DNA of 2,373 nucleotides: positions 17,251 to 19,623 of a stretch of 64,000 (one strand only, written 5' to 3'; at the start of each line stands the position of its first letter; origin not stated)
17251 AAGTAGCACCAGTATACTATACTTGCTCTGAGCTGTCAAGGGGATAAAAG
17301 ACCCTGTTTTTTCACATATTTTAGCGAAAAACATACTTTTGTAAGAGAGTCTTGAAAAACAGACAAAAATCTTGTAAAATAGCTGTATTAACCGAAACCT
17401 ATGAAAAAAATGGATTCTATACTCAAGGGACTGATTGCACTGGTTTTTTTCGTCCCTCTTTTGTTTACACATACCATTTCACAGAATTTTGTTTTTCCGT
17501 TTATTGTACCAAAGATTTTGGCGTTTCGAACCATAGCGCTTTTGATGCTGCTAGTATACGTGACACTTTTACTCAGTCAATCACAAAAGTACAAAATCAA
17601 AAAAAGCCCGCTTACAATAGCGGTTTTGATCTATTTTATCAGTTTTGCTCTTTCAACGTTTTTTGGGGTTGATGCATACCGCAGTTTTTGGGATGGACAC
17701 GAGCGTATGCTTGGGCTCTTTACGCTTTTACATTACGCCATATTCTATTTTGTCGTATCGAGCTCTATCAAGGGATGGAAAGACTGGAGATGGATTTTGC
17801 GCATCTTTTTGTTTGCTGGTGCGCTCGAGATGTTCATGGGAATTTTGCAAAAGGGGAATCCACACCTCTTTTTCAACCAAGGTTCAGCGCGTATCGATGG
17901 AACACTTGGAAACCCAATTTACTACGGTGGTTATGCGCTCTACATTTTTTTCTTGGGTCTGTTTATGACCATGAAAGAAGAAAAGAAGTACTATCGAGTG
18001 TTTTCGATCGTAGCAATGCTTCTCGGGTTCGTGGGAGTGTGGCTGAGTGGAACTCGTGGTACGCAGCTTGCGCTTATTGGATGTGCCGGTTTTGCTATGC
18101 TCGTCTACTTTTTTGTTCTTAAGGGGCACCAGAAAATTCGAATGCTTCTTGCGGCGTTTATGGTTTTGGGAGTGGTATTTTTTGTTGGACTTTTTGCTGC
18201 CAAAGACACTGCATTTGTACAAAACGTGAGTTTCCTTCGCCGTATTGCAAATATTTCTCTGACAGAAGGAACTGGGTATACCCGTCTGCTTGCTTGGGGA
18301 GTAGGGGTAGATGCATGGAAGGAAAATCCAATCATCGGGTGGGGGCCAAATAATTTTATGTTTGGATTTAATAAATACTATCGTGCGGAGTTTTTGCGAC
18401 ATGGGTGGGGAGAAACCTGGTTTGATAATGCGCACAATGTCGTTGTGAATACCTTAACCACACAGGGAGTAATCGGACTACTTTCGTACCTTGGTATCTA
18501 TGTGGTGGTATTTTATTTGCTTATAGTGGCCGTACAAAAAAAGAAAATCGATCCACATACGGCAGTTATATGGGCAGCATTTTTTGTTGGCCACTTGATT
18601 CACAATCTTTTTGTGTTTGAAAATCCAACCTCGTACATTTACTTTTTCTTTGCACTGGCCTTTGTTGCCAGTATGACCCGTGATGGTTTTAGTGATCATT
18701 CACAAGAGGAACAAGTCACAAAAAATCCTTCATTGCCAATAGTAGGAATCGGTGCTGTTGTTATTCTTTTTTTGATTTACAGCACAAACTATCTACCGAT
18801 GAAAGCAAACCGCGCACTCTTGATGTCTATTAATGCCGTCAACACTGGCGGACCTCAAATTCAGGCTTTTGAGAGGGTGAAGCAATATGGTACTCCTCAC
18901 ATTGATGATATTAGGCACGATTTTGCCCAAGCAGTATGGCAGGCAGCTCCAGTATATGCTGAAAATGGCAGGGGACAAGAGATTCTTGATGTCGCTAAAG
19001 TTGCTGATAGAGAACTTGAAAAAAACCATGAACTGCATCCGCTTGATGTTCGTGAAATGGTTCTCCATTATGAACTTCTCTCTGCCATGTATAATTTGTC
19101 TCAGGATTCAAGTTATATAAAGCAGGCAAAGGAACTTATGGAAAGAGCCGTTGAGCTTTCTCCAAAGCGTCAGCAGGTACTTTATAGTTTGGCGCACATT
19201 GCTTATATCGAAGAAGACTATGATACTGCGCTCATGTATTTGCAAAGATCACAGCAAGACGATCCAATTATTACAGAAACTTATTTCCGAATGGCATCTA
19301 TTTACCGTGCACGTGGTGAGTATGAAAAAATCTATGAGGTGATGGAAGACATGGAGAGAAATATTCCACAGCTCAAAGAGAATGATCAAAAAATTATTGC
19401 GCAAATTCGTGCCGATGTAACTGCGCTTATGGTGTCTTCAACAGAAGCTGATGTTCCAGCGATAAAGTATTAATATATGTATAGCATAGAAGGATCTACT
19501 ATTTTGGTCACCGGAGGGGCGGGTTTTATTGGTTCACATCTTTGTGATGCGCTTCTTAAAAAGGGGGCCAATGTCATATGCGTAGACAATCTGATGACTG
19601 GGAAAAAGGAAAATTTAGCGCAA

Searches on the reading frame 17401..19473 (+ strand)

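Call 73: search_protein_families(library=pfam, proteins=[window:17401-19473:+], max_evalue=0.001)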
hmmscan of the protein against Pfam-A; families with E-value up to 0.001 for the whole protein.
window:17401-19473:+ (690 aa): 6 families
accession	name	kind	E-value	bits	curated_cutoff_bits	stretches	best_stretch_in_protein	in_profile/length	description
PF04932.20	Wzy_C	-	1e-17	64.7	31.7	1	205-364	2-149/149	O-Antigen ligase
PF25060.1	ARM_TT21_2nd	-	5.9e-06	26.4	27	1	568-638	199-269/270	Tetratricopeptide repeat protein 21 second ARM domain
PF13181.12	TPR_8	-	0.00022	21.6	25.7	0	573-589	17-33/34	Tetratricopeptide repeat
PF07719.23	TPR_2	-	0.00044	20.6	27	0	626-643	2-19/34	Tetratricopeptide repeat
PF13431.12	TPR_17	-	0.0005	20.6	24.4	0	579-611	1-33/34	Tetratricopeptide repeat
PF23914.1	TPR_CcmH_CycH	-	0.00078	19.7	42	0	534-618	68-148/158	Cytochrome c-type biogenesis protein H TPR domain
